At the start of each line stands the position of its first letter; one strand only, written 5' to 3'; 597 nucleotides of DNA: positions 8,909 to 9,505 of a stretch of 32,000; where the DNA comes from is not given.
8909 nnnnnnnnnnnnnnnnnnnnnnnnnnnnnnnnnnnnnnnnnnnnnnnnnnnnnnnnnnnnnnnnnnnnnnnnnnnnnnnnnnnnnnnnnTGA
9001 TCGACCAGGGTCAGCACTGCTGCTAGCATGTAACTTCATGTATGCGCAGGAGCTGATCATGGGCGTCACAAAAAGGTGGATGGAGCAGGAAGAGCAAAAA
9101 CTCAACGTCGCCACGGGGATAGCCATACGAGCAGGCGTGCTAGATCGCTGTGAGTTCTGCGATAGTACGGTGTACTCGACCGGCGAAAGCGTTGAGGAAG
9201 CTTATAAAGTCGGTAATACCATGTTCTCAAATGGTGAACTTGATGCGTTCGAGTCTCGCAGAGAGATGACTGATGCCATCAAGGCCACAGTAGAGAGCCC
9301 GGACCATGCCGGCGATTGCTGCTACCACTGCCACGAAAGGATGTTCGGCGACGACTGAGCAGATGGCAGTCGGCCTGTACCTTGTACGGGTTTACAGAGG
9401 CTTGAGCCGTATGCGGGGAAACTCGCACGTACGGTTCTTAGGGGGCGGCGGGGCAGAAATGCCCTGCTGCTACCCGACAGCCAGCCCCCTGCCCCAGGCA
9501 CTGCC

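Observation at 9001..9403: Extra 99-aa Cys-rich ORF carried in intron domain IV downstream of the RT gene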

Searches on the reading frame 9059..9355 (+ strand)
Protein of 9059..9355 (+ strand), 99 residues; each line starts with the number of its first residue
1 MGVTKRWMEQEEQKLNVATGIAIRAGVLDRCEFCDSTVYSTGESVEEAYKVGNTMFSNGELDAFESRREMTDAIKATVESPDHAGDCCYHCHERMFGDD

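Call 4: search_protein_families(library=pfam, proteins=[window:9059-9355:+], max_evalue=1)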
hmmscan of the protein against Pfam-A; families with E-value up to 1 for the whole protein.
window:9059-9355:+ (99 aa): 3 families
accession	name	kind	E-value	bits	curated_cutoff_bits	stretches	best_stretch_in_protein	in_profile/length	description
PF20735.2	Lambda_ea8_5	-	1.2e-10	42.4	27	1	11-93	2-86/90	Bacteriophage lambda ea8.5-related domain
PF10288.14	CTU2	-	0.081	13.8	27.9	1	27-92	41-109/110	Cytoplasmic tRNA 2-thiolation protein 2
PF23091.2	TNFR_ELAPOR1_6th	-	0.47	10.8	33.2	1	30-43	13-26/41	ELAPOR1-like, TNF receptor-like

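Call 5: search_protein_families(library=ncbifam, proteins=[window:9059-9355:+], max_evalue=1)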
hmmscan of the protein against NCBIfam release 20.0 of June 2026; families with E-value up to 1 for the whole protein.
window:9059-9355:+ (99 aa): 1 family
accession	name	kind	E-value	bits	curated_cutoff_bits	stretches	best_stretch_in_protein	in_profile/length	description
NF037957.1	freyrasin_like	subfamily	0.022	14.7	30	0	70-94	28-52/69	freyrasin family ranthipeptide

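Call 7: search_solved_structures(query=window:9059-9355:+, max_evalue=10, show_alignments=3)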
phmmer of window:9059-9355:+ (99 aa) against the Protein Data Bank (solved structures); distinct sequences matched with E-value up to 10: 6.
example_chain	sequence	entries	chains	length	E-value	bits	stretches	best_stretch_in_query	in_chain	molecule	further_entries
2m7b_A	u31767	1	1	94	1.4e-09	41.4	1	1-91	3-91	uncharacterized protein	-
2m7a_A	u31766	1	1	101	5.3e-05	26.7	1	21-91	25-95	Uncharacterized protein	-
4yxy_A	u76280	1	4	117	0.035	17.7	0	28-52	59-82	dTor_9x31L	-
6vl6_A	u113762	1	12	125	0.19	15.3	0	40-61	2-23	T33_dn2A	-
2wqh_A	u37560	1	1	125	0.9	13.2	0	41-65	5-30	CTPR3Y3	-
1na0_A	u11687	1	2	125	1.2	12.8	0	41-63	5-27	designed protein CTPR3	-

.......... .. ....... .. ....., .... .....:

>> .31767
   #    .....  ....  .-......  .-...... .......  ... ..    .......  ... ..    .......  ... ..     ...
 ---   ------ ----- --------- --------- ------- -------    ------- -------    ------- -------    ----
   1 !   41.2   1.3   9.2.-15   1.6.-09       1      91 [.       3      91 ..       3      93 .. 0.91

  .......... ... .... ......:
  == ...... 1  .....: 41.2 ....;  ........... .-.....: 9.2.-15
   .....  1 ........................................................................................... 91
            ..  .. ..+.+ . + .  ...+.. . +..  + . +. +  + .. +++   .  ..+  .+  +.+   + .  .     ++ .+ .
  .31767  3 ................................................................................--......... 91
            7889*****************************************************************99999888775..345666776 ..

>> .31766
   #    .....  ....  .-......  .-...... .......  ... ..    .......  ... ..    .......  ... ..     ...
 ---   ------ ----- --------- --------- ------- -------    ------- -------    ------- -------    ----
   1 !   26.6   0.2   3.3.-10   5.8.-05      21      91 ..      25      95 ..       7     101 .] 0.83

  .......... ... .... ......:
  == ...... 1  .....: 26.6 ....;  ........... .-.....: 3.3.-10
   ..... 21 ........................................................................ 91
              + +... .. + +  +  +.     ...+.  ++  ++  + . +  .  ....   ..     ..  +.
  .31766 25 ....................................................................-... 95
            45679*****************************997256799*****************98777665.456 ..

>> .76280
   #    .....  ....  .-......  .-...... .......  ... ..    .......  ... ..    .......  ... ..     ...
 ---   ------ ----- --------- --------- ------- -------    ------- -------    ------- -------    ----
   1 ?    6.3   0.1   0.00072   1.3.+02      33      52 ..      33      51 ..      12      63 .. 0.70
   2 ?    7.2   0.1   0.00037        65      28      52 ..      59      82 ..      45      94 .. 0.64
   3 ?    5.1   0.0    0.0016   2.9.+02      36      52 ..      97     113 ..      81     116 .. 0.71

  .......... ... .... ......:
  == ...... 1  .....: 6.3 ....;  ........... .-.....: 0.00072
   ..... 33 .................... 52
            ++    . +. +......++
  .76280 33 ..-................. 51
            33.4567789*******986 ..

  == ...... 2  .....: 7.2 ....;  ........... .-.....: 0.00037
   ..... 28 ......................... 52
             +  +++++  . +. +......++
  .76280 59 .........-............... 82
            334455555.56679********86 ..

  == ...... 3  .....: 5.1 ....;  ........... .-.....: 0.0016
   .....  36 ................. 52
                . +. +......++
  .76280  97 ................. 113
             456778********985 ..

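Call 8: find_homologous_proteins(query=window:9059-9355:+, max_evalue=0.001)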
Query window:9059-9355:+ (99 aa): 11 proteins with E <= 0.001 among 11 candidates.
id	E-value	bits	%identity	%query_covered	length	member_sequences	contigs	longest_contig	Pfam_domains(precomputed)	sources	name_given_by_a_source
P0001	5.8e-62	224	100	100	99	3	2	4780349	PF20735.3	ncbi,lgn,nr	nr:hypothetical protein [Halomonas socia]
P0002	1.1e-37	146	66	100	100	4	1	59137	PF20735.3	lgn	-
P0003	4.4e-36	141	63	100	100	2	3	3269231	PF20735.3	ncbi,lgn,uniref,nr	ncbi:hypothetical protein [Photobacterium leiognathi]|uniref:Uncharacterized protein n=1 Tax=Photoba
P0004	8.8e-36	140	65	100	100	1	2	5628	PF20735.3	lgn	-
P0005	2.0e-35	139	62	100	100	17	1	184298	PF20735.3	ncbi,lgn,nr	ncbi:TPA: hypothetical protein MA053_002474 [Klebsiella pneumoniae]|nr:hypothetical protein [Klebsie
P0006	3.8e-33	131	64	100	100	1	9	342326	PF20735.3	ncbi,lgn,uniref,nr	ncbi:hypothetical protein INF61_16125 [Enterobacter cloacae complex sp. P18RS]|uniref:hypothetical p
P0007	1.3e-16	78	50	92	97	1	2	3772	PF20735.3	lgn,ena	-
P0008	2.9e-15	74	42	92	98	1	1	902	PF20735.3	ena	-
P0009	1.4e-12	66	45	99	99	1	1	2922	PF20735.3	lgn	-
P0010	5.2e-8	51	44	69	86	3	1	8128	PF20735.3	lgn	-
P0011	1.1e-6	47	39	91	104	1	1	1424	PF20735.3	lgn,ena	-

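Call 9: search_protein_families(library=phrogs, proteins=[window:9059-9355:+], max_evalue=1)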
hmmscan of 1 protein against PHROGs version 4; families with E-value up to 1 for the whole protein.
window:9059-9355:+ (99 aa): 3 families
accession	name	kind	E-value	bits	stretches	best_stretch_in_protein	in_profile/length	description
phrog_6325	-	unknown function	7.8e-09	36.8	1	11-92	7-88/93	-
phrog_28919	-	unknown function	0.023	16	1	18-57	30-68/84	-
phrog_37891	-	unknown function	0.034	14.6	1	36-69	246-279/343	-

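Call 11: find_encoding_contigs(protein=P0003, flank=6000, max_places=4)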
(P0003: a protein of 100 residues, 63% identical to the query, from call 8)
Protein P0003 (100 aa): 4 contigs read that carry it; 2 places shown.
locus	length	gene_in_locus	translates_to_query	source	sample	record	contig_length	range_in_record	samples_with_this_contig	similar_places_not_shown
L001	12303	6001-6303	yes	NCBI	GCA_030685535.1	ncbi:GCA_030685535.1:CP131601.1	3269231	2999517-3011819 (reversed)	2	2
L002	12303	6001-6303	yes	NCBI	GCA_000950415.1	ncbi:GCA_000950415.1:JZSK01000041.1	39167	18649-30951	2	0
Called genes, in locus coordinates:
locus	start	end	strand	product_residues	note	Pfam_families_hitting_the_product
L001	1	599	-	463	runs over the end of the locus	PF01554:MatE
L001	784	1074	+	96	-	PF00166:Cpn10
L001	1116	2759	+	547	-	-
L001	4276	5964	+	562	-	PF13655:RVT_N, PF00078:RVT_1, PF08388:GIIM, PF01844:HNH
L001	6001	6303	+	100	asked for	PF20735:Lambda_ea8_5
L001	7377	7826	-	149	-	-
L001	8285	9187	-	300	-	PF18030:Rimk_N, PF14397:ATPgrasp_ST (faint), PF02655:ATP-grasp_3, PF02955:GSH-S_ATP, PF08443:RimK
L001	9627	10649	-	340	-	PF04055:Radical_SAM, PF13353:Fer4_12 (weak)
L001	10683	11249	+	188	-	PF08207:EFP_N, PF01132:EFP, PF09285:Elong-fact-P_C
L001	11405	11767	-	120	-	PF02313:Fumarate_red_D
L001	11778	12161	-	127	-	PF02300:Fumarate_red_C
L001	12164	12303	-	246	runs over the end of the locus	PF13085:Fer2_3, PF13187:Fer4_9 (faint), PF13183:Fer4_8, PF13237:Fer4_10, PF12838:Fer4_7 (weak), PF13484:Fer4_16 (weak), PF13534:Fer4_17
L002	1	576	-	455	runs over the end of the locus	PF01554:MatE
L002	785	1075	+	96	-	PF00166:Cpn10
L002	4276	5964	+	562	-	PF13655:RVT_N, PF00078:RVT_1, PF08388:GIIM, PF01844:HNH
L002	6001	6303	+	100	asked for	PF20735:Lambda_ea8_5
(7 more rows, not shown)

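Call 12: find_encoding_contigs(protein=P0005, flank=6000, max_places=4)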
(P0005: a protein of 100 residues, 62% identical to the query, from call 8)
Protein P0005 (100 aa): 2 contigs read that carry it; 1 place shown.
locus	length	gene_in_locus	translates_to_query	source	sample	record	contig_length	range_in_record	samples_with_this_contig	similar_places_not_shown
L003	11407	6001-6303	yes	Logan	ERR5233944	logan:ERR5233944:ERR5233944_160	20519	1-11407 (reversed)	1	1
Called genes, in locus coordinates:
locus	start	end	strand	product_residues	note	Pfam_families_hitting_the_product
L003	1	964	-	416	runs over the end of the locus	PF13520:AA_permease_2, PF00324:AA_permease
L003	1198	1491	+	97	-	PF00166:Cpn10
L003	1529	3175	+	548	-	-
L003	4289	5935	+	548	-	PF13655:RVT_N, PF00078:RVT_1, PF08388:GIIM, PF01844:HNH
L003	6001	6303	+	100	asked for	PF20735:Lambda_ea8_5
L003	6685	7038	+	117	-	PF13698:DUF4156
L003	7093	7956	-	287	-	PF15922:YjeJ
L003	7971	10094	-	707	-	PF03412:Peptidase_C39, PF00664:ABC_membrane, PF00005:ABC_tran, PF02463:SMC_N (faint)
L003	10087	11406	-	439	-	?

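Call 25: search_dna_similar(query=window:9059-9355:+, collection=phages, mode=protein, max_evalue=0.001, max_rows=25)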
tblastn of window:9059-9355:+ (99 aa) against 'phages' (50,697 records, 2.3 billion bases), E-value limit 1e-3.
No match.

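Call 28: search_protein_families(library=pfam, proteins=[L004:5253-5474:+], max_evalue=1)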
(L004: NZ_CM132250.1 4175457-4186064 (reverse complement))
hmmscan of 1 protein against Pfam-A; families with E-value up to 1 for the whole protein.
L004:5253-5474:+ (74 aa): 2 families
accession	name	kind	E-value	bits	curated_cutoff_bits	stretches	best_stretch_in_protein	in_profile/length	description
PF09954.14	DUF2188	-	2.2e-25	89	22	1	6-65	1-62/62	Uncharacterized protein conserved in bacteria (DUF2188)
PF01026.27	TatD_DNase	-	0.1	12.4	27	1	23-56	98-131/253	TatD related DNase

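Call 38: find_encoding_contigs(protein=P0006, flank=4000, max_places=3)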
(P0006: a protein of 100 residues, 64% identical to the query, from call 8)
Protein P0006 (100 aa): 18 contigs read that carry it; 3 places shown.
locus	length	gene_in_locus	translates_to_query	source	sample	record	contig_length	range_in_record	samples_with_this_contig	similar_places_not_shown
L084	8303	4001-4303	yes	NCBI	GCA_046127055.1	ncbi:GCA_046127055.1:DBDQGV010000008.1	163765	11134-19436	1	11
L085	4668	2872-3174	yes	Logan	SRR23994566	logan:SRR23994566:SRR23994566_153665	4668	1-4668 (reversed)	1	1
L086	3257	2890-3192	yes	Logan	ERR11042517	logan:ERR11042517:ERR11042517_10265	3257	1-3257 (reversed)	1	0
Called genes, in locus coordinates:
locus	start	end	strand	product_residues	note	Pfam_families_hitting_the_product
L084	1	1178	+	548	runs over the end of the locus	-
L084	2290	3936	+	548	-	PF13655:RVT_N, PF00078:RVT_1, PF08388:GIIM, PF01844:HNH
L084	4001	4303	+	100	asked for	PF20735:Lambda_ea8_5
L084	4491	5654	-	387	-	PF07969:Amidohydro_3 (weak), PF01979:Amidohydro_1, PF07969:Amidohydro_3 (weak)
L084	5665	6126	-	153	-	PF07670:Gate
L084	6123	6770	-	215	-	PF07670:Gate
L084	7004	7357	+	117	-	PF13698:DUF4156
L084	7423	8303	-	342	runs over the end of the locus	PF04055:Radical_SAM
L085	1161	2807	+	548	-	PF13655:RVT_N, PF00078:RVT_1, PF08388:GIIM, PF01844:HNH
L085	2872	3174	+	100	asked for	PF20735:Lambda_ea8_5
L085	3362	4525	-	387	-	PF07969:Amidohydro_3 (weak), PF01979:Amidohydro_1, PF07969:Amidohydro_3 (weak)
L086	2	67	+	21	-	?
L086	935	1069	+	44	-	-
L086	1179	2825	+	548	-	PF13655:RVT_N, PF00078:RVT_1, PF08388:GIIM, PF01844:HNH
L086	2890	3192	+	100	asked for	PF20735:Lambda_ea8_5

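Call 39: find_encoding_contigs(protein=P0002, flank=4000, max_places=2)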
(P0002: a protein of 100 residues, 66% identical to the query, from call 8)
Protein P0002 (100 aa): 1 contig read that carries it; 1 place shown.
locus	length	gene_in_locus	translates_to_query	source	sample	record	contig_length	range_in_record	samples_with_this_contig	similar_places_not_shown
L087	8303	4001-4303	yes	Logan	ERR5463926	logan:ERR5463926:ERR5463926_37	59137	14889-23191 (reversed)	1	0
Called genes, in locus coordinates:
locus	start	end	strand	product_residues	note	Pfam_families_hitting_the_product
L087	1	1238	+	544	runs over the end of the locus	PF00118:Cpn60_TCP1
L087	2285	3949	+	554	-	PF13655:RVT_N, PF00078:RVT_1, PF08388:GIIM, PF01844:HNH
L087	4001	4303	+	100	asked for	PF20735:Lambda_ea8_5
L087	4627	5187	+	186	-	-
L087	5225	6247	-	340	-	PF04055:Radical_SAM, PF13353:Fer4_12 (weak)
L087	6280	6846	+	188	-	PF08207:EFP_N, PF01132:EFP, PF09285:Elong-fact-P_C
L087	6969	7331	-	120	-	PF02313:Fumarate_red_D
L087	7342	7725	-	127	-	PF02300:Fumarate_red_C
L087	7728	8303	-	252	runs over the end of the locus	PF13085:Fer2_3, PF13187:Fer4_9 (faint), PF13237:Fer4_10, PF12838:Fer4_7 (weak), PF13183:Fer4_8, PF13484:Fer4_16 (weak), PF13534:Fer4_17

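Call 40: find_encoding_contigs(protein=P0004, flank=4000, max_places=2)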
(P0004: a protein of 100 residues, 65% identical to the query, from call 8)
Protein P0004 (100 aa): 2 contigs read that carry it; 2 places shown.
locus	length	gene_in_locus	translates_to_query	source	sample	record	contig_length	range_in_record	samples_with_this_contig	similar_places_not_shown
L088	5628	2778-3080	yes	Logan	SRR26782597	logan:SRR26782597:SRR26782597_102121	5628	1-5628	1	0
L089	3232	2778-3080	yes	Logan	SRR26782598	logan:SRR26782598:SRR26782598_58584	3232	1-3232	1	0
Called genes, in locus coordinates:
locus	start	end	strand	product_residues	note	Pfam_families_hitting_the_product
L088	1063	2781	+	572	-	PF13655:RVT_N, PF00078:RVT_1, PF08388:GIIM, PF01844:HNH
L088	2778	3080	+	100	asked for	PF20735:Lambda_ea8_5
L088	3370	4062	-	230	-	PF00849:PseudoU_synth_2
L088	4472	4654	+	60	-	-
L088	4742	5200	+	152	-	-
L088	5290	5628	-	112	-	?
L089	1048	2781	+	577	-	PF13655:RVT_N, PF00078:RVT_1, PF08388:GIIM, PF01844:HNH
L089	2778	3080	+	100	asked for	PF20735:Lambda_ea8_5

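Call 41: find_encoding_contigs(protein=P0007, flank=4000, max_places=2)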
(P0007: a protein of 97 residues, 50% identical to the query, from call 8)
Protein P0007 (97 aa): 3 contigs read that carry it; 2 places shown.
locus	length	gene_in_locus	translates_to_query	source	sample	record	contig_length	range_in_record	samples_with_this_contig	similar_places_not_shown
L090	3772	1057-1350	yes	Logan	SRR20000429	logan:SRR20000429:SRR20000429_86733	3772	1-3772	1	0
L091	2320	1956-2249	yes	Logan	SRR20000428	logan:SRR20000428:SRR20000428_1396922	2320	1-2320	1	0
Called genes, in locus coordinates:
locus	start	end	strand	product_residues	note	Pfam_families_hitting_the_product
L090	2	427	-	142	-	?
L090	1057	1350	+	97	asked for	PF20735:Lambda_ea8_5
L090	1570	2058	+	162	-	PF13274:SocA_Panacea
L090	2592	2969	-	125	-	-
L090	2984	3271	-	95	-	-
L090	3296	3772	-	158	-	?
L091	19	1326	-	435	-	PF13356:Arm-DNA-bind_3, PF00589:Phage_integrase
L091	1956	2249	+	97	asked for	PF20735:Lambda_ea8_5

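Call 47: search_protein_families(library=padloc, proteins=[window:9059-9355:+, L004:5253-5474:+], max_evalue=0.01)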
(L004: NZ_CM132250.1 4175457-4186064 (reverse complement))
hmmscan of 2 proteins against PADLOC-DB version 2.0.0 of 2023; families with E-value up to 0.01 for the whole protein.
window:9059-9355:+ (99 aa): 0 families

L004:5253-5474:+ (74 aa): 2 families
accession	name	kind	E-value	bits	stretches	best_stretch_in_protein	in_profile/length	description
PDLC04942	PDC-S16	-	2.1e-38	128.9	1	1-74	1-75/75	-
PDLC04941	PDC-S16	-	7.1e-37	124.1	1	1-74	1-75/75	-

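Call 58: predict_structure(alignment_id=A1)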
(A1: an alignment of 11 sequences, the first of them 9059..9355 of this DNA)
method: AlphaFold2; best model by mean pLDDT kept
length: 99 residues; sequences in the alignment: 11
mean_pLDDT: 75.0   pTM: 0.65
mean pLDDT of the five models: 75.0, 73.6, 73.4, 73.4, 70.5
residues with pLDDT >= 90: 11; 70-90: 55; 50-70: 21; < 50: 12
segments of 3 or more residues with pLDDT < 50: 94-99
pLDDT, mean of each block of 10 residues (from residue 1): 61 84 86 70 85 90 87 85 52 47
secondary structure, 60 per line:
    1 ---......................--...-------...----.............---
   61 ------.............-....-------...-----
elements in order: H4-25 E28-30 E38-40 H45-57 H67-79 H81-84
